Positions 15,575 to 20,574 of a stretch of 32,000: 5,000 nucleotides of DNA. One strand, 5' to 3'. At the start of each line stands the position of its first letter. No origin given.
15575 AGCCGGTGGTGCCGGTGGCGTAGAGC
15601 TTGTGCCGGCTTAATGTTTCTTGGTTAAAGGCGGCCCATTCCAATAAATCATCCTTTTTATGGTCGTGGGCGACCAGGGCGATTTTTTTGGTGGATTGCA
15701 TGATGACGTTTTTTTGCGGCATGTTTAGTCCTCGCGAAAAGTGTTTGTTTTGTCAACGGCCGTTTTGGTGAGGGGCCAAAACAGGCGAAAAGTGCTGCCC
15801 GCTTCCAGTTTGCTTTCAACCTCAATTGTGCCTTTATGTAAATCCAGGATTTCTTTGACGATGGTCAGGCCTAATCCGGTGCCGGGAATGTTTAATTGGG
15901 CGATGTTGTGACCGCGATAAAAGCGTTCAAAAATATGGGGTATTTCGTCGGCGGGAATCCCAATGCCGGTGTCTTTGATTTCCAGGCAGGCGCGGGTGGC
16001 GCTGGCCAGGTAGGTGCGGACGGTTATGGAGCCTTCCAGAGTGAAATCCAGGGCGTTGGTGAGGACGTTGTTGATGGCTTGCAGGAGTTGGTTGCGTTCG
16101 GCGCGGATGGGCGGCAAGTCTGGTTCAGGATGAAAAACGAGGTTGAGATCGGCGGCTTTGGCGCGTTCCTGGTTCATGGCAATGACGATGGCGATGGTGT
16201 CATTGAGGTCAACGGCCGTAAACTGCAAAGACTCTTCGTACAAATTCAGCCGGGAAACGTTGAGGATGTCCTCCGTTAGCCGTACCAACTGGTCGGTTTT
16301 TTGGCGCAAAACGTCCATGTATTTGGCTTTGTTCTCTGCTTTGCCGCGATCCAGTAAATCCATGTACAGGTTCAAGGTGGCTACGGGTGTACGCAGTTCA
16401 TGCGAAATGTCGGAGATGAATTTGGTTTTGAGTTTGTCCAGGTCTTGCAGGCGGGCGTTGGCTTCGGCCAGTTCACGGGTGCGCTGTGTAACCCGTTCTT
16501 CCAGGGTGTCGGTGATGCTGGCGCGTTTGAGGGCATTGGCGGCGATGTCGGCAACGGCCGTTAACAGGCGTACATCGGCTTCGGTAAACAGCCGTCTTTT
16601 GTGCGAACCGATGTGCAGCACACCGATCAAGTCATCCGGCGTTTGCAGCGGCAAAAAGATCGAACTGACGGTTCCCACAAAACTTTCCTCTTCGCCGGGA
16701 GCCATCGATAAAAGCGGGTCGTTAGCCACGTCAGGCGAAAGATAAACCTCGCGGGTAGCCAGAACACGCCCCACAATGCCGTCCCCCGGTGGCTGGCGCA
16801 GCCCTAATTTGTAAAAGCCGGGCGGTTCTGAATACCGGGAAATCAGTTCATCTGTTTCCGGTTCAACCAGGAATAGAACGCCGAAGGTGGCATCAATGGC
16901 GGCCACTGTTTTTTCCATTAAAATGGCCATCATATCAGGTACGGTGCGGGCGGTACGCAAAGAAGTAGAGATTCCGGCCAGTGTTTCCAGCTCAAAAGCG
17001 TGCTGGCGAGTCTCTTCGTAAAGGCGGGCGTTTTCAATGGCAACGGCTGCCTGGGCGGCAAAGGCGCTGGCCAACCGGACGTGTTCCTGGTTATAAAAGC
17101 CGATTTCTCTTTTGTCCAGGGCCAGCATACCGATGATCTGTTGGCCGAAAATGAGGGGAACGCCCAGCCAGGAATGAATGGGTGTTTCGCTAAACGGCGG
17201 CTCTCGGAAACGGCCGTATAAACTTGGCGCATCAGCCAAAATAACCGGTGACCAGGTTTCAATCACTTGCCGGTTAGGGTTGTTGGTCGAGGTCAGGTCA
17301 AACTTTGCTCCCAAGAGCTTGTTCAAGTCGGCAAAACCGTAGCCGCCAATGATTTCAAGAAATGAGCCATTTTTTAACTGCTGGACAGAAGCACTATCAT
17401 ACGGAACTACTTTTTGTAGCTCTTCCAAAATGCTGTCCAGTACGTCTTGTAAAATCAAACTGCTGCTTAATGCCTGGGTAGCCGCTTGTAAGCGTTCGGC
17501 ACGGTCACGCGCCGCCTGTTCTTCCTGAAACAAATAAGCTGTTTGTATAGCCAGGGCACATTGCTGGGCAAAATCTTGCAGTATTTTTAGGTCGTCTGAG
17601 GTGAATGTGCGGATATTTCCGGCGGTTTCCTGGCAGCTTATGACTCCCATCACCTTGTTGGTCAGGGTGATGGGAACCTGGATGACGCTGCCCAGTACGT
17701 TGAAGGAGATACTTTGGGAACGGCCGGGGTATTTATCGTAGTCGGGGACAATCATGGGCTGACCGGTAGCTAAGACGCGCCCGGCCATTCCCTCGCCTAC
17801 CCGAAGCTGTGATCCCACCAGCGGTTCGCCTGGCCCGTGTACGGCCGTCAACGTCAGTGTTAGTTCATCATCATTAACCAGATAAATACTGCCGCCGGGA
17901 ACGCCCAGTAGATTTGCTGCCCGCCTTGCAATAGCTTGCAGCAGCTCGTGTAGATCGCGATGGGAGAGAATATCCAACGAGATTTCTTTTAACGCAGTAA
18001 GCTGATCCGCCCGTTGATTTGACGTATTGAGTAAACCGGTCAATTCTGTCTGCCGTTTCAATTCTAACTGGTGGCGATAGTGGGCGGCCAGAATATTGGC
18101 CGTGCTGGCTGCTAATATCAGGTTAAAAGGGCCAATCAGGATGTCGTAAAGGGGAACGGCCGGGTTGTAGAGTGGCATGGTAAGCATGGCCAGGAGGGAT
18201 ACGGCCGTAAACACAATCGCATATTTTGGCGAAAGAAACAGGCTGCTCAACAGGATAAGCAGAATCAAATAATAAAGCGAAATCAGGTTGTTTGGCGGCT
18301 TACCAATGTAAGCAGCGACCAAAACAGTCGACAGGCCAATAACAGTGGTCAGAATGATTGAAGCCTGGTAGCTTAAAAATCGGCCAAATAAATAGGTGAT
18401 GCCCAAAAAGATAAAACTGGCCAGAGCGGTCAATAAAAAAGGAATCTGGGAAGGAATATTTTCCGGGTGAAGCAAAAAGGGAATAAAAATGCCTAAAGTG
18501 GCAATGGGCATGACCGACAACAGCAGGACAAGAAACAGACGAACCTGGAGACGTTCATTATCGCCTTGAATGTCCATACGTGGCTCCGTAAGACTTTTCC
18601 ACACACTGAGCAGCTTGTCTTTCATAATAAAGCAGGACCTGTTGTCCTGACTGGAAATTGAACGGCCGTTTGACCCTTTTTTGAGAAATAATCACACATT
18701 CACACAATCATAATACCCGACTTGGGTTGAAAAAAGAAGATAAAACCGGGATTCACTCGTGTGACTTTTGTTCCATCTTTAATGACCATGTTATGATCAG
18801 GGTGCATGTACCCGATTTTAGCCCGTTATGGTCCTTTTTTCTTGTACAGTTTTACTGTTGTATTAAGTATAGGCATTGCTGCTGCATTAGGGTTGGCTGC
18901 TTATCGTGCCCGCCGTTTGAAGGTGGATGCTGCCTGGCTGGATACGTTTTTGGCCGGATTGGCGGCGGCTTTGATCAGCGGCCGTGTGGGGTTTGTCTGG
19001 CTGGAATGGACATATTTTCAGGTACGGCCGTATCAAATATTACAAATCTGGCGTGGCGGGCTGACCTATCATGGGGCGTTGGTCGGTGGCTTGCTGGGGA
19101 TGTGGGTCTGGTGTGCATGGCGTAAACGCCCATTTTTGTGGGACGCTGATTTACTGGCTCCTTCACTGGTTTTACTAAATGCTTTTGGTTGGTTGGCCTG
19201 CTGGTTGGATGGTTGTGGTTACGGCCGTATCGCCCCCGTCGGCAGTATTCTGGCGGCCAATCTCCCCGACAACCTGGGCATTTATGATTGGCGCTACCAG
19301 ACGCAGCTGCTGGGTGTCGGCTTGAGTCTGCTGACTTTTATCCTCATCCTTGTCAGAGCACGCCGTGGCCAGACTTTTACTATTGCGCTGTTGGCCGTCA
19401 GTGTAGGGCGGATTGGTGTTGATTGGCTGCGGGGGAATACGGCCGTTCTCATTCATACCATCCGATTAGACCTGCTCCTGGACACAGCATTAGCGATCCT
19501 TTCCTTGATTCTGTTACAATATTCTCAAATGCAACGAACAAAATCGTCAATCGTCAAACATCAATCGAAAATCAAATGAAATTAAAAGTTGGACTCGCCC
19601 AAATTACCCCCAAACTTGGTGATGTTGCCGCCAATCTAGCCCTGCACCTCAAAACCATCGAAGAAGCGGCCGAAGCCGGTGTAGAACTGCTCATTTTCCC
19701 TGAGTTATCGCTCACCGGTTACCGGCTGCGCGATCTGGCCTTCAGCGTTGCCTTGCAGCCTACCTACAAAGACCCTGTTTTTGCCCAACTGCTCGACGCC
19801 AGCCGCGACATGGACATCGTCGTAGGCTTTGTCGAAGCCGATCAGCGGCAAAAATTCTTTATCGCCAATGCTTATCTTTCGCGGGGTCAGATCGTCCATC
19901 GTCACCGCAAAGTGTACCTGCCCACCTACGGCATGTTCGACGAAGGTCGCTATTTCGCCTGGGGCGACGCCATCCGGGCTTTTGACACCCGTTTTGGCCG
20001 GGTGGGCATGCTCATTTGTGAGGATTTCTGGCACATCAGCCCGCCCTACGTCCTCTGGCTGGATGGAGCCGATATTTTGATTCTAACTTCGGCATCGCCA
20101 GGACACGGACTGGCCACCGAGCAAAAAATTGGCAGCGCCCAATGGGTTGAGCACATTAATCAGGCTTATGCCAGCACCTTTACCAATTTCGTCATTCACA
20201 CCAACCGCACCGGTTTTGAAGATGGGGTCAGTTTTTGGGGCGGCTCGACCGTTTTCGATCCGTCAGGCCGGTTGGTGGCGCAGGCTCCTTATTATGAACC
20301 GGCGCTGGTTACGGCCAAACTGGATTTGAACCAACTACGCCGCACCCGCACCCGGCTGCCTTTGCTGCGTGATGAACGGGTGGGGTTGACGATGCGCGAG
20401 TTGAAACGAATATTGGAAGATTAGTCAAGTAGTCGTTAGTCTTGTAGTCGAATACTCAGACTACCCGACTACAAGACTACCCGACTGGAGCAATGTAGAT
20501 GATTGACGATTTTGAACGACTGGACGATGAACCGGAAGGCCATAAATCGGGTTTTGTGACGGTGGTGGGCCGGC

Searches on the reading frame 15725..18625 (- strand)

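Call 6: search_protein_families(library=ncbifam, proteins=[window:15725-18625:-])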
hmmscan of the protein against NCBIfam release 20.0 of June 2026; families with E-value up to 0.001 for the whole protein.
window:15725-18625:- (966 aa): 91 families (the best 25 are shown)
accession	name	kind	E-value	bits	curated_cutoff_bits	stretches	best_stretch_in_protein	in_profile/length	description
NF046044.1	PnpS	equivalog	9.6e-53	179.6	400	1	725-949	162-388/390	two-component system histidine kinase PnpS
TIGR02966.1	phoR_proteo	equivalog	1.8e-50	171.8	334.2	1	725-948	106-331/333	phosphate regulon sensor histidine kinase PhoR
NF033092.0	HK_WalK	equivalog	4.9e-48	164.1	725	1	727-951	366-593/594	cell wall metabolism sensor histidine kinase WalK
NF045911.1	TCSHisKinNblS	equivalog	2e-46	158.6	1000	1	725-947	380-615/621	two-component system sensor histidine kinase NblS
NF008468.0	PRK11360.1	equivalog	1e-40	139.7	646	1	722-956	383-612/616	two-component system sensor histidine kinase AtoS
TIGR02956.1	TMAO_torS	equivalog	2.7e-40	138.3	676.5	1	705-961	422-691/967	TMAO reductase system sensor histidine kinase/response regulator TorS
NF041735.1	hist_kin_RppB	equivalog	3.2e-40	138.2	400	1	735-948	218-435/438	two-component system sensor histidine kinase RppB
NF047874.1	MASE3_PAS_HK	subfamily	2.5e-39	135.6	560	1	718-958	383-631/655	MASE3 domain-containing sensor histidine kinase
NF038297.2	hybrid_HK_HrmK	equivalog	5.3e-39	134.3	725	1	681-958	187-463/607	hybrid histidine kinase/response regulator HrmK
NF008302.0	PRK11091.1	equivalog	2.2e-38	132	838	1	723-961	273-514/779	aerobic respiration two-component sensor histidine kinase ArcB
NF040691.1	MtrAB_MtrB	equivalog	3e-38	132.1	450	1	713-954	251-494/507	MtrAB system histidine kinase MtrB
NF041947.1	LuxQ_Vibrio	equivalog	1.3e-35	122.6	1200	1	709-960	453-704/843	quorum-sensing autoinducer 2 sensor kinase/phosphatase LuxQ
TIGR01386.1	cztS_silS_copS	subfamily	1.8e-35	122.8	292.55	1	687-948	195-454/457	heavy metal sensor histidine kinase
NF045595.1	HK_scytonemin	equivalog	2.3e-35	122.1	865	1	716-953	398-636/637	scytonemin biosynthesis sensor histidine kinase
NF047465.1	hybrid_HK_LvrA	exception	8.3e-35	120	1200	1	707-953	176-423/819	hybrid histidine kinase/response regulator LvrA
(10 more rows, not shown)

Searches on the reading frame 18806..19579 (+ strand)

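Call 14: search_protein_families(library=pfam, proteins=[window:18806-19579:+])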
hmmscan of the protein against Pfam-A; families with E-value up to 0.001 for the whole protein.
window:18806-19579:+ (257 aa): 1 family
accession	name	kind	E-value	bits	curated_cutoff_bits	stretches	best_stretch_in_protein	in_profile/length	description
PF01790.23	LGT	-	2.7e-32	112.5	24.9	1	3-237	1-238/240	Prolipoprotein diacylglyceryl transferase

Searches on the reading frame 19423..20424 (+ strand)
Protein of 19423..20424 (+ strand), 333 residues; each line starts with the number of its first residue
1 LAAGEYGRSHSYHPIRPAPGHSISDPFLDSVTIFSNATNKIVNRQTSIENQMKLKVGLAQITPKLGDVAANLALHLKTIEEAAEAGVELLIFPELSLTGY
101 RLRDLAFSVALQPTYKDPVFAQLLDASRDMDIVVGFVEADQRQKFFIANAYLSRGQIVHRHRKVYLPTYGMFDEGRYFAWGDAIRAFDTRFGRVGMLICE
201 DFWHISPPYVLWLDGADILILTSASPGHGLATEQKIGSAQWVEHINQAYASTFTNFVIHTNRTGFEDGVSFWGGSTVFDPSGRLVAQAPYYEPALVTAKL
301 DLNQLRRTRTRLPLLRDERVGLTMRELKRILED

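Call 6: search_protein_families(library=ncbifam, proteins=[window:19423-20424:+])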
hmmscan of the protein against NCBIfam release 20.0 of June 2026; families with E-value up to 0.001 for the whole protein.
window:19423-20424:+ (333 aa): 9 families
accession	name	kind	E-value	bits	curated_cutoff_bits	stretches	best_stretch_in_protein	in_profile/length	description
NF010588.0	PRK13981.1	equivalog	1.3e-45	155.8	479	1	51-303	2-247/546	NAD+ synthase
TIGR03381.1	agmatine_aguB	equivalog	7e-30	104.3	410.25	1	59-321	6-274/279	N-carbamoylputrescine amidase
NF002730.0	PRK02628.1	equivalog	2.5e-23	82.1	473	1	46-319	5-295/677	NAD(+) synthase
NF040852.1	nitrile_Arch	equivalog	1.7e-18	66.7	500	1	54-309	1-244/262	nitrilase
NF033621.1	de_GSH_amidase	exception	2e-18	66.7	355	1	67-320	12-255/260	deaminated glutathione amidase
NF007757.0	PRK10438.1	equivalog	9.3e-12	44.7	249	1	54-317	4-249/256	amidohydrolase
TIGR04048.1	nitrile_sll0784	equivalog_domain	3.7e-09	36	502.6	1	54-217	3-177/301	Nit6803 family nitrilase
NF043013.1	DeGluthAmidYersProt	equivalog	4.5e-07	29.3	500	1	169-321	127-271/278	deaminated glutathione amidase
NF009802.0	PRK13286.1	equivalog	2.5e-05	23.4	427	1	69-310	35-268/345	aliphatic amidase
